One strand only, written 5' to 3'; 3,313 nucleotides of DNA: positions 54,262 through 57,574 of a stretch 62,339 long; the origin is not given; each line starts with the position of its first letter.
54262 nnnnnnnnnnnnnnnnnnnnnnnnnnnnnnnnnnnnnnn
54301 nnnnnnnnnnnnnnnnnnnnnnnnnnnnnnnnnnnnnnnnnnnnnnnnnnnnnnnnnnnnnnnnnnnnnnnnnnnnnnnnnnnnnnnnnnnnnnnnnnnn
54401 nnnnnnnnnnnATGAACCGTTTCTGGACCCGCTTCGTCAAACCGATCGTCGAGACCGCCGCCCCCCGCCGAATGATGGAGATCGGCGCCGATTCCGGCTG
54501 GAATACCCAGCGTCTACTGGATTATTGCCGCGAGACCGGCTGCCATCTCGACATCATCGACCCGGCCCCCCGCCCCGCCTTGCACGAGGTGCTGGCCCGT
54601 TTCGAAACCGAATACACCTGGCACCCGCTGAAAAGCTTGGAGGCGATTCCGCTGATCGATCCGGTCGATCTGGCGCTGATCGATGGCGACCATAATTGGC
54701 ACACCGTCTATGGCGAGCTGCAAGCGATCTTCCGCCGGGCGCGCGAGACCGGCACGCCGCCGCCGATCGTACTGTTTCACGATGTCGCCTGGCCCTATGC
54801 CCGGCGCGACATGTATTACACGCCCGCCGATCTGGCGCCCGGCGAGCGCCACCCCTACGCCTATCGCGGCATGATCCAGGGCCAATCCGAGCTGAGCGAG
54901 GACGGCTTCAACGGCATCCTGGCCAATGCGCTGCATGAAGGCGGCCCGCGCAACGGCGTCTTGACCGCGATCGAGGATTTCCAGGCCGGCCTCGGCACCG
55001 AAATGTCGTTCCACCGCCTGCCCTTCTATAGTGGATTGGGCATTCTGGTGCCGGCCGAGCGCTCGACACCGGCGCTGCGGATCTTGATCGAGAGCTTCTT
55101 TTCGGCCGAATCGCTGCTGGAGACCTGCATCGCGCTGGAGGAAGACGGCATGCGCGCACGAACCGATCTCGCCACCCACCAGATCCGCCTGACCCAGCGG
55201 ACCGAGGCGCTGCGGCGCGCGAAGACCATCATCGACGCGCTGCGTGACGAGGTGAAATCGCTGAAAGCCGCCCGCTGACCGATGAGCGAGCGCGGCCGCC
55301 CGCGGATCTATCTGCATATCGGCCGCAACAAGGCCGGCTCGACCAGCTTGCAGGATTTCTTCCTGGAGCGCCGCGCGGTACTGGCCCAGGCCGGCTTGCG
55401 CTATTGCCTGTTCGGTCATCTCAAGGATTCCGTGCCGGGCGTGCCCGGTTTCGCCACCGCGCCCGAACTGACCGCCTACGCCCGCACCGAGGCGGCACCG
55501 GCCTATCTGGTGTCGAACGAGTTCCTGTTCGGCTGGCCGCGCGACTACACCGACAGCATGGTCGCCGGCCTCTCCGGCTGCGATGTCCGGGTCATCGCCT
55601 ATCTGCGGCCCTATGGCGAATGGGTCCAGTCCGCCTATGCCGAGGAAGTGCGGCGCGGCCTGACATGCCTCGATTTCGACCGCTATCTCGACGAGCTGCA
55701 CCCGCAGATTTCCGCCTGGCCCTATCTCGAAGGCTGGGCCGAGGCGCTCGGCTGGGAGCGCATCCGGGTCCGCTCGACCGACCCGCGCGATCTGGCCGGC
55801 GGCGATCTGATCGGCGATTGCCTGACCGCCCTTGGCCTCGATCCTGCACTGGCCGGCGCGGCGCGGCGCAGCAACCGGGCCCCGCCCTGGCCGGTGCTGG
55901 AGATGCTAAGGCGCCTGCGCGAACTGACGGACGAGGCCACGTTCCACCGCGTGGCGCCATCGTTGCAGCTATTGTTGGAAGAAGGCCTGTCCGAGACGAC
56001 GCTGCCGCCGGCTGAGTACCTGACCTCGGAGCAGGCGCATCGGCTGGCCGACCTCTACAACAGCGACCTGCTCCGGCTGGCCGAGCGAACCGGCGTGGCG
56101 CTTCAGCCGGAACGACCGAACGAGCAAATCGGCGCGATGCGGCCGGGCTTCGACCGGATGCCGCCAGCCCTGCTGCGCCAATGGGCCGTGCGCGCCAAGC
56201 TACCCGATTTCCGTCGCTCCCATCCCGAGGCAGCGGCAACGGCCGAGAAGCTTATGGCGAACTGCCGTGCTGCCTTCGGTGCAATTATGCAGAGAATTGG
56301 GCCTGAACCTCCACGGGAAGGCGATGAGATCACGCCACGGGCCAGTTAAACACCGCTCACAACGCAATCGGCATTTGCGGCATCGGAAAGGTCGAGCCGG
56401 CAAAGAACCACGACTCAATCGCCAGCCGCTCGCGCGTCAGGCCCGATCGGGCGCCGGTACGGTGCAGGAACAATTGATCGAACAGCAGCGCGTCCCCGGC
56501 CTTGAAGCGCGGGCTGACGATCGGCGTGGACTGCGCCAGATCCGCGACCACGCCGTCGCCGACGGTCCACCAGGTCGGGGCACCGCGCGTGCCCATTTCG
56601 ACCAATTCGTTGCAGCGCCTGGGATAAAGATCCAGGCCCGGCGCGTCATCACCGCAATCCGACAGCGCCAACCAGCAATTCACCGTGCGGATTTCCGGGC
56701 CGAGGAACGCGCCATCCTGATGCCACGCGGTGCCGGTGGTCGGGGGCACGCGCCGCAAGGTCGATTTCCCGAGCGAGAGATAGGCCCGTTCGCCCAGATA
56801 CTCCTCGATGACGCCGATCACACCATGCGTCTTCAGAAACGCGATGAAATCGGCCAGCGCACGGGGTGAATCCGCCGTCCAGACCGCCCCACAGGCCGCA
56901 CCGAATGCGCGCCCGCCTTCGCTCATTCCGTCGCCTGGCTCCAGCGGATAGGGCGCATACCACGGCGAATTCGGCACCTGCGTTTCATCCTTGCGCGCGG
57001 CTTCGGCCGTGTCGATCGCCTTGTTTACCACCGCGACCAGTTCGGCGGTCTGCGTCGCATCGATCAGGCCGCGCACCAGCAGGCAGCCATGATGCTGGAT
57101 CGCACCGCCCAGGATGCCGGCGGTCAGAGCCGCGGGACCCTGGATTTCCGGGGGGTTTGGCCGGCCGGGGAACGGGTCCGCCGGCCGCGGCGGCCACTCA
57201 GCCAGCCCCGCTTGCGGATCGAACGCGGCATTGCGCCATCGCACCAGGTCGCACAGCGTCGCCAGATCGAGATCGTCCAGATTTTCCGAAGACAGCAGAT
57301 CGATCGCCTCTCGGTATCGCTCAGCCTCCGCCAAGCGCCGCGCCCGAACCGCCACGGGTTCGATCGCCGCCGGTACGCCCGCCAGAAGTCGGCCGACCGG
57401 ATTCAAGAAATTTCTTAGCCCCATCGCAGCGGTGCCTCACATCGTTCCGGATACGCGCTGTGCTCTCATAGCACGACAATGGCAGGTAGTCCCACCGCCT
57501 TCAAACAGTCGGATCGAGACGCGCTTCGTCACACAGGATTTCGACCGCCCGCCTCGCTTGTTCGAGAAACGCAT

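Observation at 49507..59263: ~10 kb glycan-tailoring island with no polymerase, flippase, exporter or sugar-nucleotide genes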

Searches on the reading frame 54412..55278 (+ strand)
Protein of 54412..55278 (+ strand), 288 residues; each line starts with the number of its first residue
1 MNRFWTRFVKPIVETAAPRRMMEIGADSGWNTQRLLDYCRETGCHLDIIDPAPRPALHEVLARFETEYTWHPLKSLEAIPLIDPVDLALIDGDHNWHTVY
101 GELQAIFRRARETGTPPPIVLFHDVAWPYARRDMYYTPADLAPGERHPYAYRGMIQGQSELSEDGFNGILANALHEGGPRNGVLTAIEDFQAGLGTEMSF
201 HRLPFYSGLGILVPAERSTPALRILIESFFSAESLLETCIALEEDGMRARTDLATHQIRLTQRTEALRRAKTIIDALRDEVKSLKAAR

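Call 3: search_protein_families(library=pfam, proteins=[window:54412-55278:+], max_evalue=0.01)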
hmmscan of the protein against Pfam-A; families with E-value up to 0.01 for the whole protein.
window:54412-55278:+ (288 aa): 2 families
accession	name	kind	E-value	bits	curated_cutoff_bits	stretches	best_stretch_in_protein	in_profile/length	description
PF13578.12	Methyltransf_24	-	3.8e-11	44.3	26.3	1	23-125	2-105/105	Methyltransferase domain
PF14559.12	TPR_19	-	0.0047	17.7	25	0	232-287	10-67/68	Tetratricopeptide repeat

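Call 4: search_protein_families(library=ncbifam, proteins=[window:54412-55278:+], max_evalue=0.01)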
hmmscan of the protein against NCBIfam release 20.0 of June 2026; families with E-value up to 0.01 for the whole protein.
window:54412-55278:+ (288 aa): 0 families

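Call 72: search_solved_structures(query=window:54412-55278:+, max_evalue=1)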
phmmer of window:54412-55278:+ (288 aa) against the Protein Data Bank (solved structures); distinct sequences matched with E-value up to 1: 0.

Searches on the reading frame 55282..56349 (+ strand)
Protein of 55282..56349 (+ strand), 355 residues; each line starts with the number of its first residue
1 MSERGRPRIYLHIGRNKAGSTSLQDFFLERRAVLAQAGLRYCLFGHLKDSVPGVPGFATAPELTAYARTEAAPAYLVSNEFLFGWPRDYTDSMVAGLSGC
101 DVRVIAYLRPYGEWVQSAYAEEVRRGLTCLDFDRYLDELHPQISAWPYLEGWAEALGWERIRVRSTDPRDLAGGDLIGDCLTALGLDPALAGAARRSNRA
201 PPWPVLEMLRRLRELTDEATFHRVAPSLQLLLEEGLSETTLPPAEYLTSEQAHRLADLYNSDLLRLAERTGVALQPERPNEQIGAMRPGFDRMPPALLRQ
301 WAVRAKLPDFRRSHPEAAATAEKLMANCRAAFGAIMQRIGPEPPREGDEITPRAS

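Call 3: search_protein_families(library=pfam, proteins=[window:55282-56349:+], max_evalue=0.01)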
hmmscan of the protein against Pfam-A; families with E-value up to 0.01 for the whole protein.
window:55282-56349:+ (355 aa): 0 families

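Call 4: search_protein_families(library=ncbifam, proteins=[window:55282-56349:+], max_evalue=0.01)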
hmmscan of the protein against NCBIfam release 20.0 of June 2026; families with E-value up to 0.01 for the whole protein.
window:55282-56349:+ (355 aa): 0 families

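Call 27: search_solved_structures(query=window:55282-56349:+, max_evalue=10)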
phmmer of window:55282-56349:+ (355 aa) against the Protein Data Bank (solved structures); distinct sequences matched with E-value up to 10: 0.

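Call 29: find_homologous_proteins(query=window:55282-56349:+, max_evalue=0.001)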
Query window:55282-56349:+ (355 aa): 77 proteins with E <= 0.001 among 8000 candidates.
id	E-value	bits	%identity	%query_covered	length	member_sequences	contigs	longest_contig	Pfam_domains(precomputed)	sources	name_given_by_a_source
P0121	6.9e-238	807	100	100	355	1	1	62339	-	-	-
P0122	1.0e-187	642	86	93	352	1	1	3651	-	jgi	jgi:hypothetical protein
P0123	3.3e-183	627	78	99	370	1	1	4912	-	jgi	jgi:hypothetical protein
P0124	2.7e-180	617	85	92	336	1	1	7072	-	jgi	jgi:hypothetical protein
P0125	1.0e-165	569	75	99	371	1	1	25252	-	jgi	jgi:hypothetical protein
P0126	5.3e-141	488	67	95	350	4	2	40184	-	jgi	-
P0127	1.6e-138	480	70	91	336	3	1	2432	-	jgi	jgi:hypothetical protein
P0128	4.1e-137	475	69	90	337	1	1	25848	-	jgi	jgi:hypothetical protein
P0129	9.6e-131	454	65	91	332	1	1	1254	-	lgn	-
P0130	1.5e-125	437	63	90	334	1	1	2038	-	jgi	jgi:hypothetical protein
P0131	2.8e-125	436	64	90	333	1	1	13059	-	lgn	-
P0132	3.8e-125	436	63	90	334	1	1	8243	-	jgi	jgi:hypothetical protein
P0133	2.3e-124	433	63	90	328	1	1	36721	-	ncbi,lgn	-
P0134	3.8e-124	433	63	90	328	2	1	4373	-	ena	-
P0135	9.7e-123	428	62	90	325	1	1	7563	-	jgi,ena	-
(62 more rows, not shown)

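Call 32: search_solved_structures(query=A2, max_evalue=10)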
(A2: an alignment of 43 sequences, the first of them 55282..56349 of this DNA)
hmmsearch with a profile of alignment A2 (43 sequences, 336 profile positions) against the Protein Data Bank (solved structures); distinct sequences matched with E-value up to 10: 12.
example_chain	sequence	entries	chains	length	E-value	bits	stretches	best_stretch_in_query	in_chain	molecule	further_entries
6qm7_A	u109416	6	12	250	0.11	14.6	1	242-316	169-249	Proteasome alpha1 chain | Proteasome subunit alpha type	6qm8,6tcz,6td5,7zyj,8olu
5vbx_A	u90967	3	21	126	0.14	14.3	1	122-175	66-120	Holo-[acyl-carrier-protein] synthase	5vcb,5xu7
5xuh_A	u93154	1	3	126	0.14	14.3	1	122-175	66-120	Holo-[acyl-carrier-protein] synthase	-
6iya_A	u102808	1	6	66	0.16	14.1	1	187-231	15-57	Transcriptional regulator CopG family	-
5oo8_A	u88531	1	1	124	0.57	12.3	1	26-100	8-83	Putative cupin_2 domain-containing isomerase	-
6dmp_B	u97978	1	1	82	0.59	12.2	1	206-262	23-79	Designed orthogonal protein DHD13_XAAA_B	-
4di3_D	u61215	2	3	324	0.68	12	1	221-278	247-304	TatP(T) (Tp0957)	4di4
3u65_B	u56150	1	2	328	0.69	12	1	221-278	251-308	Tp33 protein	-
5ooa_A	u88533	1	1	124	1.1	11.4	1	26-100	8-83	Putative cupin_2 domain-containing isomerase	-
5oo4_A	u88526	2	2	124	1.1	11.3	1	26-100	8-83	Putative cupin_2 domain-containing isomerase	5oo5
5njn_A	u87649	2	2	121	1.3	11.1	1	26-100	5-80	Putative cupin_2 domain-containing isomerase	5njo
5oo9_A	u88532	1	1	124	1.4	11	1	26-100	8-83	Putative cupin_2 domain-containing isomerase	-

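Call 43: predict_structure(alignment_id=A2)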
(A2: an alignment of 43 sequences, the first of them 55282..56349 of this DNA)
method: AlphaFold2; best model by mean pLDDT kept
length: 355 residues; sequences in the alignment: 43
mean_pLDDT: 93.8   pTM: 0.87
mean pLDDT of the five models: 93.8, 93.2, 92.6, 91.6, 91.4
residues with pLDDT >= 90: 291; 70-90: 60; 50-70: 2; < 50: 2
segments of 3 or more residues with pLDDT < 50: none
pLDDT, mean of each block of 10 residues (from residue 1): 78 86 95 96 97 97 96 93 91 97 97 96 97 97 96 97 96 95 96 85 97 98 98 96 93 98 98 96 85 96 98 98 94 86 81 79
secondary structure, 60 per line:
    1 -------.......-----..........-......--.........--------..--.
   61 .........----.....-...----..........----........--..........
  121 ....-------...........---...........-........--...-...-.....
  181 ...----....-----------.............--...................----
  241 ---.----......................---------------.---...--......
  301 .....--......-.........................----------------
elements in order: E8-14 H20-29 H31-36 E39-44 H60-69 E74-78 H87-96 E101-108 H111-124 H132-142 H146-156 E161-165 H176-183 H188-191 H203-215 H218-236 H249-270 H295-305 H308-313 H315-339

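Call 50: fold_search(model_id=the predicted structure, library=pdb)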
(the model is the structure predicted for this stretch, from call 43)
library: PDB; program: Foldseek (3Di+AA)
matches with E <= 10: 1328; with E <= 0.001: 1
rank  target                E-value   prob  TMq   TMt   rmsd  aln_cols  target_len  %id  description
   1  3rnl                  3.4e-05  1.00  0.41  0.56   8.4       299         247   14  Crystal Structure of Sulfotransferase from Alicyclobacillus acidocaldarius (released 2011-06-29)
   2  1nst                  1.0e-03  1.00  0.39  0.48  14.0       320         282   13  THE SULFOTRANSFERASE DOMAIN OF HUMAN HAPARIN SULFATE N-DEACETYLASE/N-SULFOTRANSFERASE (released 1999-09-16)
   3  2v3c_C                1.1e-03  0.80  0.21  0.19  25.3       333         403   13  Crystal structure of the SRP54-SRP19-7S.S SRP RNA complex of M. jannaschii (released 2007-09-04)
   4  1efh_A                1.3e-03  1.00  0.34  0.41  11.7       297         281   13  CRYSTAL STRUCTURE OF THE HUMAN HYDROXYSTEROID SULFOTRANSFERASE IN THE PRESENCE OF PAP (released 2000-09-06)
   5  5hci_F                1.7e-03  0.97  0.20  0.27  11.2       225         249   10  GPN-loop GTPase Npa3 in complex with GDP (released 2016-01-20)
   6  3f3y_A                3.4e-03  0.97  0.30  0.36  12.3       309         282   14  Crystal structure of human cytosolic sulfotransferase SULT2A1 in complex with PAP and lithocholic acid (released 2009-09-15)
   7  8ccy                  3.6e-03  0.99  0.34  0.17  15.1       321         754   14  Human heparan sulfate N-deacetylase-N-sulfotransferase 1 in complex with calcium and 3'-phosphoadenosine-5'-phosphosulfa (released 2024-02-07)
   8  1t8t_B                4.9e-03  1.00  0.40  0.50   6.8       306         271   14  Crystal Structure of human 3-O-Sulfotransferase-3 with bound PAP (released 2004-08-31)
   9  5hci_C                4.9e-03  0.97  0.22  0.29  10.8       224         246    9  GPN-loop GTPase Npa3 in complex with GDP (released 2016-01-20)
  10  5hci_A                5.4e-03  0.98  0.22  0.29  10.9       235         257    8  GPN-loop GTPase Npa3 in complex with GDP (released 2016-01-20)
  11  2vli_B                5.7e-03  1.00  0.29  0.52   8.8       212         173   17  Structure of Deinococcus radiodurans tunicamycin resistance protein (released 2008-06-17)
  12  9f6z_B                5.7e-03  1.00  0.37  0.18  14.1       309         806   16  Human N-deacetylase/N-sulfotransferase 1 homodimer (released 2025-04-16)
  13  3ap1_A                6.0e-03  0.99  0.29  0.33   9.1       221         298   14  Crystal structure of human tyrosylprotein sulfotransferase-2 complexed with PAP and C4 peptide (released 2011-10-26)
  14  5hci_E                6.3e-03  0.93  0.23  0.29  11.8       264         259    9  GPN-loop GTPase Npa3 in complex with GDP (released 2016-01-20)
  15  4jx6_A                6.3e-03  0.54  0.21  0.14  23.2       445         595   12  Structure of the carboxyl transferase domain Y628A from Rhizobium etli pyruvate carboxylase with pyruvate (released 2013-05-29)
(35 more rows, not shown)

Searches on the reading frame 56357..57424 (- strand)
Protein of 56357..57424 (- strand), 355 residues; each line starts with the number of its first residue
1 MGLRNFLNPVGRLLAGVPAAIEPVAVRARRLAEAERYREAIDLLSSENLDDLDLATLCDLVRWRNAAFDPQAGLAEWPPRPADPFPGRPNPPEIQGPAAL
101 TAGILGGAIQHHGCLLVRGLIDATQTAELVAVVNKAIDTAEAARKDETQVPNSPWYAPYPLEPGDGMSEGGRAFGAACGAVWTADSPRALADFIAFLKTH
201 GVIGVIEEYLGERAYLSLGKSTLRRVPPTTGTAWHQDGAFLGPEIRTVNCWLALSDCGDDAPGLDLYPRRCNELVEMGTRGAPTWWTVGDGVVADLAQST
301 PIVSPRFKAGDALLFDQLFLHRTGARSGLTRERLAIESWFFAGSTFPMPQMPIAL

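Call 3: search_protein_families(library=pfam, proteins=[window:56357-57424:-], max_evalue=0.01)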
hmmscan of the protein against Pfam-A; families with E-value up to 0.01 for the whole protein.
window:56357-57424:- (355 aa): 1 family
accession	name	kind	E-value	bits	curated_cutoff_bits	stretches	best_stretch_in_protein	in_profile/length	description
PF05721.19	PhyH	-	1.3e-10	42.4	22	1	113-328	5-208/213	Phytanoyl-CoA dioxygenase (PhyH)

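Call 4: search_protein_families(library=ncbifam, proteins=[window:56357-57424:-], max_evalue=0.01)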
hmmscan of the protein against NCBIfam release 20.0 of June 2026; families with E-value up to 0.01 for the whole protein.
window:56357-57424:- (355 aa): 0 families

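Call 71: search_solved_structures(query=window:56357-57424:-, max_evalue=1)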
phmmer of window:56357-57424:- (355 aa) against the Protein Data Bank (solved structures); distinct sequences matched with E-value up to 1: 3.
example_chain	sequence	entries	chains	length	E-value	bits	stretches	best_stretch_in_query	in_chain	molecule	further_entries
5ybm_A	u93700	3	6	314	0.89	12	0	87-138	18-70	PrhA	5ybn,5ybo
5ybt_A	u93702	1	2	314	0.92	12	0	87-138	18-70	PrhA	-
5ybp_A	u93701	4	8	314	0.93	11.9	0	87-138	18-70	PrhA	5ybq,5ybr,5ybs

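Call 96: search_solved_structures(query=A4, max_evalue=0.1)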
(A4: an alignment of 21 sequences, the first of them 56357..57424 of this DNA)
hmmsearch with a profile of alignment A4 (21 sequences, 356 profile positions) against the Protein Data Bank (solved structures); distinct sequences matched with E-value up to 0.1: 3.
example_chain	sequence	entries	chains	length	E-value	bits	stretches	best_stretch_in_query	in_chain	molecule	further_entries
5ybm_A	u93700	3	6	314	0.072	15.7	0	103-152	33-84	PrhA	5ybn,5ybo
5ybp_A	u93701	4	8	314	0.072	15.7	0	103-152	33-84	PrhA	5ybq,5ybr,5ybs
5ybt_A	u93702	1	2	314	0.075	15.6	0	103-152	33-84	PrhA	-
